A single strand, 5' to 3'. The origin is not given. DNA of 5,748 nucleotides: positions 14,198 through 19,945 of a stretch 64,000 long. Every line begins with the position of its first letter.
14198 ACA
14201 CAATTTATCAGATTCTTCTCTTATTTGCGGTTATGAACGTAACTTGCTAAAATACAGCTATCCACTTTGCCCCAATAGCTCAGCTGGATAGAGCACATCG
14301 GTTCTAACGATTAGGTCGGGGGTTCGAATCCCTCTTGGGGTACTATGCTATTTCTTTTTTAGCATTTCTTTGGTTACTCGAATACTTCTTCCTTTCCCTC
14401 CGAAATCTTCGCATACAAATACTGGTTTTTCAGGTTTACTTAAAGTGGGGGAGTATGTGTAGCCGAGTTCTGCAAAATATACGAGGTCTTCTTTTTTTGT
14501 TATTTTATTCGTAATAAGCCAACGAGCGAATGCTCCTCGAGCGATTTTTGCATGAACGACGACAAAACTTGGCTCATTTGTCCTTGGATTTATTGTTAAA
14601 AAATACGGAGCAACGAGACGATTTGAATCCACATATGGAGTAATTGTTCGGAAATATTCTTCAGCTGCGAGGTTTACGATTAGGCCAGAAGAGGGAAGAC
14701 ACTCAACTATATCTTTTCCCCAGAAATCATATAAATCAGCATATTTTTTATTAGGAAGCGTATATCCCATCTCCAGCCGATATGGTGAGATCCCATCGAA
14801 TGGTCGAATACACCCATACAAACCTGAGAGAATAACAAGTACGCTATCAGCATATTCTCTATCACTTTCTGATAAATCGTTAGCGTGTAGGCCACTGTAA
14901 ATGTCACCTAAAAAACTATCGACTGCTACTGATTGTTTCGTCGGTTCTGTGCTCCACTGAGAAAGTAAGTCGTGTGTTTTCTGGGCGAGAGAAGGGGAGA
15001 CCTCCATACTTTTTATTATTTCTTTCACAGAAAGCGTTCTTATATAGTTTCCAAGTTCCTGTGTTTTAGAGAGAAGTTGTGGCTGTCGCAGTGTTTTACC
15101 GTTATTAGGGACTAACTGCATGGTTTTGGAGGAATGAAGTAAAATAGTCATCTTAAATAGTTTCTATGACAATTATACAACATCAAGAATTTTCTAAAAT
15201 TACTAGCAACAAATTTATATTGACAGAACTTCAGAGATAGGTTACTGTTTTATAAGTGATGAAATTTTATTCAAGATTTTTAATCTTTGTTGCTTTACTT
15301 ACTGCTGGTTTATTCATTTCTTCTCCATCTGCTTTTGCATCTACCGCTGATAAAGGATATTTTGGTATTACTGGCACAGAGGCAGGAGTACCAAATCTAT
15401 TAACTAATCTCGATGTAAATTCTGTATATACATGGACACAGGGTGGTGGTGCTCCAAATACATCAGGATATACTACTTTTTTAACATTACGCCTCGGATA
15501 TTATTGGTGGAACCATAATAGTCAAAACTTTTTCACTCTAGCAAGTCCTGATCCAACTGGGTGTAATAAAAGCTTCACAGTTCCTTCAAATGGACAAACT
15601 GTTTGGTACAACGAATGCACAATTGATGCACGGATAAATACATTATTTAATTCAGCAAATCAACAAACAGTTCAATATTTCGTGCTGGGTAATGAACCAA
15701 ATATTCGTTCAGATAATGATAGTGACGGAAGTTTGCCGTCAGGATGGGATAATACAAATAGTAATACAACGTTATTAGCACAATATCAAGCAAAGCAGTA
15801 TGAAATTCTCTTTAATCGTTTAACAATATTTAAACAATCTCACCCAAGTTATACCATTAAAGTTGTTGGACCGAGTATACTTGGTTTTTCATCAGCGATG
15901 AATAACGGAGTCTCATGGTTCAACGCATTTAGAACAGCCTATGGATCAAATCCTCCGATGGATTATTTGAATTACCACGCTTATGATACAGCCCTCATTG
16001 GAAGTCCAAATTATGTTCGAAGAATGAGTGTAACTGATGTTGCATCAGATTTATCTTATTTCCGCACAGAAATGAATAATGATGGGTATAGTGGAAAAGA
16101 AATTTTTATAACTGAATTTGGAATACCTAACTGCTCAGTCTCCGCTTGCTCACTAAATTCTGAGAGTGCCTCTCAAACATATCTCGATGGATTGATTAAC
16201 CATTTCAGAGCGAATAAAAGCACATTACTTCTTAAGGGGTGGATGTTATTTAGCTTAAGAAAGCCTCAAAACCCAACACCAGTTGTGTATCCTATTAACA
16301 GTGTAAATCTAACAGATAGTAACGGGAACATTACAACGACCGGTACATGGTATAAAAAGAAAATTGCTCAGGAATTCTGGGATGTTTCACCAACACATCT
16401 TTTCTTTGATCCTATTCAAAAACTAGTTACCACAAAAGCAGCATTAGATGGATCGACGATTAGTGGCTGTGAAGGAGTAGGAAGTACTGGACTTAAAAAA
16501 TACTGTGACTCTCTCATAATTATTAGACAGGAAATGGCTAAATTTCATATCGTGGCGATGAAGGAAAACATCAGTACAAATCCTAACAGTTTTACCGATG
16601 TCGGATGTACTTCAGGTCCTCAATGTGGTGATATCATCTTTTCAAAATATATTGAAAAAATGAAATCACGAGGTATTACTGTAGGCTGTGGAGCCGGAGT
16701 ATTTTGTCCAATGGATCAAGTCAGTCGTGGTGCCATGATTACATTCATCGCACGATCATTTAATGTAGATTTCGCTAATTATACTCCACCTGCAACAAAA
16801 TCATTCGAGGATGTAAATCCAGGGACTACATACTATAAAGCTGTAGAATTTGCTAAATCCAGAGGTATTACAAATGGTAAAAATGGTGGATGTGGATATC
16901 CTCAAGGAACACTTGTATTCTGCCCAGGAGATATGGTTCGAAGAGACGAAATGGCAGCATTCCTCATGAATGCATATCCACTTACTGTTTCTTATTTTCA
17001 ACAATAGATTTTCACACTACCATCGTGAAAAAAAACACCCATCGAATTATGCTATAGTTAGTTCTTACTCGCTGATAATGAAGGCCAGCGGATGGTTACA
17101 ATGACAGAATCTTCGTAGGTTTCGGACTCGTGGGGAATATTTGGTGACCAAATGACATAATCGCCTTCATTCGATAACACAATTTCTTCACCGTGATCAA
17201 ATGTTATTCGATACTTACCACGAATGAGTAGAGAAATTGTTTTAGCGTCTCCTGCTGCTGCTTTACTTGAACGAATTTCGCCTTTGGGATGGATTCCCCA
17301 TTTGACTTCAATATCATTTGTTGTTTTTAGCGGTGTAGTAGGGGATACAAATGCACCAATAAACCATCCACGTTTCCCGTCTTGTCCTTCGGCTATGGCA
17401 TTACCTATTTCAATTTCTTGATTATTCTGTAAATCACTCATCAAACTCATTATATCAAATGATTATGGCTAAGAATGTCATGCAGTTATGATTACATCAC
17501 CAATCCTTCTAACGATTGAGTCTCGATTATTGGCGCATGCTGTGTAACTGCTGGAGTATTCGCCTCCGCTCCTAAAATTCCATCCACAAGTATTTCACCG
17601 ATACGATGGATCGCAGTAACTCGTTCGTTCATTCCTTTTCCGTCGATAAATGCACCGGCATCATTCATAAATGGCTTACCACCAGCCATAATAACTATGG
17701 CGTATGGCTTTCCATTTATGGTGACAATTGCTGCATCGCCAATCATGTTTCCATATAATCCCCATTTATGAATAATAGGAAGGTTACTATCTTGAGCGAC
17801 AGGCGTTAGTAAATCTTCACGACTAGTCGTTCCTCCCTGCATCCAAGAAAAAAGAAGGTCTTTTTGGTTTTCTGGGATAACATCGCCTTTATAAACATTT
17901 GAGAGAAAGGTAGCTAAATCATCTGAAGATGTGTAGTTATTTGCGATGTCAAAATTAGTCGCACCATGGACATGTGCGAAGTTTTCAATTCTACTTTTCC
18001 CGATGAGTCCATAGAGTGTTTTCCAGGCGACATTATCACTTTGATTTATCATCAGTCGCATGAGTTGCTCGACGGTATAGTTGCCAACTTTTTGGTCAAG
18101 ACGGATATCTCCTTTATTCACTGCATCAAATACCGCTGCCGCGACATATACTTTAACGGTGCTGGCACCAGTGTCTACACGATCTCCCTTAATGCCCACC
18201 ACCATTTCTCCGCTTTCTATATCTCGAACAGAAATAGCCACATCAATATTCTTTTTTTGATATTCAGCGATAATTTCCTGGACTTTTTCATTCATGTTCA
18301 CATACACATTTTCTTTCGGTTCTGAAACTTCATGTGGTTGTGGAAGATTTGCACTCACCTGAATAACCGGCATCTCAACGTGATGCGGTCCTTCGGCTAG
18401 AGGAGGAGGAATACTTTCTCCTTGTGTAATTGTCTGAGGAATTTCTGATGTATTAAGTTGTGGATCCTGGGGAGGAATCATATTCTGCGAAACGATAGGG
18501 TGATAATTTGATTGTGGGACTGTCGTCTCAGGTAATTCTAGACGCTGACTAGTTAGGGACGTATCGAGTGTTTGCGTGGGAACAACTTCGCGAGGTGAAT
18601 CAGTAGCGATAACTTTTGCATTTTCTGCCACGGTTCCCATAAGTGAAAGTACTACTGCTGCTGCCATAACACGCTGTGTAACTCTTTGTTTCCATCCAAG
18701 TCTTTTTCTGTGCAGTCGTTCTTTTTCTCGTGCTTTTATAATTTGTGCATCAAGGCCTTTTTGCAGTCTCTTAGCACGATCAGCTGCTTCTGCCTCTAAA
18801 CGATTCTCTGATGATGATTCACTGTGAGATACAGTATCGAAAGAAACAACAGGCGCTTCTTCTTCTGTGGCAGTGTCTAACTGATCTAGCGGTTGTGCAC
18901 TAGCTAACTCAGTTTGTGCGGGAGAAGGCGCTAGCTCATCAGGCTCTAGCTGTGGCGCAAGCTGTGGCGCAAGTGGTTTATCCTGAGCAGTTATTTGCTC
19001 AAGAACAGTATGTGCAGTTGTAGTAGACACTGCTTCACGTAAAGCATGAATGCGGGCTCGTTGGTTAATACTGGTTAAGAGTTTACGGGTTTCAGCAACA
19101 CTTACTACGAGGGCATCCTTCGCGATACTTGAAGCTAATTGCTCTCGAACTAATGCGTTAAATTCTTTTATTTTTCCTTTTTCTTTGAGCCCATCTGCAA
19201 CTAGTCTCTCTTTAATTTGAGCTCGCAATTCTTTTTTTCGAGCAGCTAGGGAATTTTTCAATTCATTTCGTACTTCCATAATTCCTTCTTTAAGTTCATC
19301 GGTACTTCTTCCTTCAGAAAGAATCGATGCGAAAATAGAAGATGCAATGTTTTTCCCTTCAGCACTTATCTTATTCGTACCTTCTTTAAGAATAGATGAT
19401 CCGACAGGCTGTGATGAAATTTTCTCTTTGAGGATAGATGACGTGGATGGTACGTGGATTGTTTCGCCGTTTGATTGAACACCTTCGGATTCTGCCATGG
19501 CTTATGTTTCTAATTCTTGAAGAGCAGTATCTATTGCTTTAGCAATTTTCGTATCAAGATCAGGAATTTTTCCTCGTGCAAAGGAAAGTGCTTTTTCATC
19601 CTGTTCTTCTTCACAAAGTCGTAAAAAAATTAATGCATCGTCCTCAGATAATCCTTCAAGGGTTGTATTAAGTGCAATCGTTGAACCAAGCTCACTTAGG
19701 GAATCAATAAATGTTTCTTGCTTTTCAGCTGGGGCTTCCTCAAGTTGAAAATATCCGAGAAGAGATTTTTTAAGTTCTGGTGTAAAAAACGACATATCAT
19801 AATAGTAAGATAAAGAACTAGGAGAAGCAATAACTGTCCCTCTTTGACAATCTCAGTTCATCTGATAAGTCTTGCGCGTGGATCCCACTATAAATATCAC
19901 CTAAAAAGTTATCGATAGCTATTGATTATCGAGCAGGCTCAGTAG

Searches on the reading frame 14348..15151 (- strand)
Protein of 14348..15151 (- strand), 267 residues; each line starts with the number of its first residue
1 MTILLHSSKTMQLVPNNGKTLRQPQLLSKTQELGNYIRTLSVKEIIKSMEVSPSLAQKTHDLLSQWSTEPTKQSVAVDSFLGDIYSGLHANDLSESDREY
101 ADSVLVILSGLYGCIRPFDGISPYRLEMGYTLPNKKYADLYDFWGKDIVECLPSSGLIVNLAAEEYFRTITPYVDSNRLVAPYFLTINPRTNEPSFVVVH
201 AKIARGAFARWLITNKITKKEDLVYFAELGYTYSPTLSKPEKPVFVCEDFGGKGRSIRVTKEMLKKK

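Call 6: search_protein_families(library=pfam, proteins=[window:14348-15151:-], max_evalue=0.01)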
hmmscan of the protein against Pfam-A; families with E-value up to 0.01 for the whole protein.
window:14348-15151:- (267 aa): 1 family
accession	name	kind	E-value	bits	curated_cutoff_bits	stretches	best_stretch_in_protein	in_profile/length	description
PF03883.20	H2O2_YaaD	-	1.9e-61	208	29.6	1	1-235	1-234/236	Peroxide stress protein YaaA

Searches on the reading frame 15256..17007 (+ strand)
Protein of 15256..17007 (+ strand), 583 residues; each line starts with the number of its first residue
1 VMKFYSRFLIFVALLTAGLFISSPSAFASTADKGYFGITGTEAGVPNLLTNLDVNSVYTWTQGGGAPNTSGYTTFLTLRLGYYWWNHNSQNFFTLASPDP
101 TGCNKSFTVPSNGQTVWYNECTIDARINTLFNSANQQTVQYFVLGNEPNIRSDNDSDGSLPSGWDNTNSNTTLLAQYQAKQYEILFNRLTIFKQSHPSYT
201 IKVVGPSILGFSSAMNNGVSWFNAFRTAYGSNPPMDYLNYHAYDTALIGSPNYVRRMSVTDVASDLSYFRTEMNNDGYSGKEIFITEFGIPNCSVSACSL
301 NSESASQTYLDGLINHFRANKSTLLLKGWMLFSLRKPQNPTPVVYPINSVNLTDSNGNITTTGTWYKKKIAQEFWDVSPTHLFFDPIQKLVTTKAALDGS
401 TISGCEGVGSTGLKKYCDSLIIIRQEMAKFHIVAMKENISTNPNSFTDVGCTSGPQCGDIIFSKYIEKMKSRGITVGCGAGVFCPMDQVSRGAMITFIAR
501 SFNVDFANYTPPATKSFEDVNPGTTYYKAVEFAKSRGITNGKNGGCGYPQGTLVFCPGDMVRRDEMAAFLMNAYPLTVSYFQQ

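Call 6: search_protein_families(library=pfam, proteins=[window:15256-17007:+], max_evalue=0.01)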
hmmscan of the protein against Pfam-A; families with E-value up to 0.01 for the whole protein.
window:15256-17007:+ (583 aa): 2 families
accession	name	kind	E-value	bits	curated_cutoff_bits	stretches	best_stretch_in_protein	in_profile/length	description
PF11790.14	Glyco_hydro_cc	-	3.7e-08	33.7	21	1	139-366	66-237/237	Glycosyl hydrolase catalytic core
PF00395.25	SLH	-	2.9e-07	30.8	20.8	0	516-545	1-30/44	S-layer homology domain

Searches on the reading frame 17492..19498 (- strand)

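Call 6: search_protein_families(library=pfam, proteins=[window:17492-19498:-], max_evalue=0.01)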
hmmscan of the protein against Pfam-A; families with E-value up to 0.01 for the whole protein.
window:17492-19498:- (668 aa): 2 families
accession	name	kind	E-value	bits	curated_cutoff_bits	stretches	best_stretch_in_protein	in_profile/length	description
PF13354.11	Beta-lactamase2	-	8e-31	107.5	22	1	422-604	2-213/214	Beta-lactamase enzyme family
PF00144.29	Beta-lactamase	-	1e-05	25.3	27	0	435-475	43-83/329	Beta-lactamase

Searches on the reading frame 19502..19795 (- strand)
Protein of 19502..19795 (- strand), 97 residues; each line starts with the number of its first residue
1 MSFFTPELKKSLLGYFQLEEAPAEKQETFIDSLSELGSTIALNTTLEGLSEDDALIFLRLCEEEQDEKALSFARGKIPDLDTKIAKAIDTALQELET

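Call 6: search_protein_families(library=pfam, proteins=[window:19502-19795:-], max_evalue=0.01)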
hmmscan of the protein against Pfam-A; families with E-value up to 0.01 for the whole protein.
window:19502-19795:- (97 aa): 0 families

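Call 77: search_protein_families(library=padloc, proteins=[window:19502-19795:-], max_evalue=0.01)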
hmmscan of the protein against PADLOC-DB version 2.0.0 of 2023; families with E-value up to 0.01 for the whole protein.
window:19502-19795:- (97 aa): 1 family
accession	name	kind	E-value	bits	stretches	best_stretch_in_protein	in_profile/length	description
PDLC00096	GajA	-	0.0026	14.6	1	30-71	66-107/630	AAA ATPase domain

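Call 78: search_protein_families(library=ncbifam, proteins=[window:19502-19795:-], max_evalue=0.01)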
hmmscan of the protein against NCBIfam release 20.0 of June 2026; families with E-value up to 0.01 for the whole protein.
window:19502-19795:- (97 aa): 1 family
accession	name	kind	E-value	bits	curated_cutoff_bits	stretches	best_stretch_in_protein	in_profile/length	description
NF007646.0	PRK10318.1-3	equivalog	0.0032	17.6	171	1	41-87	28-74/122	hypothetical protein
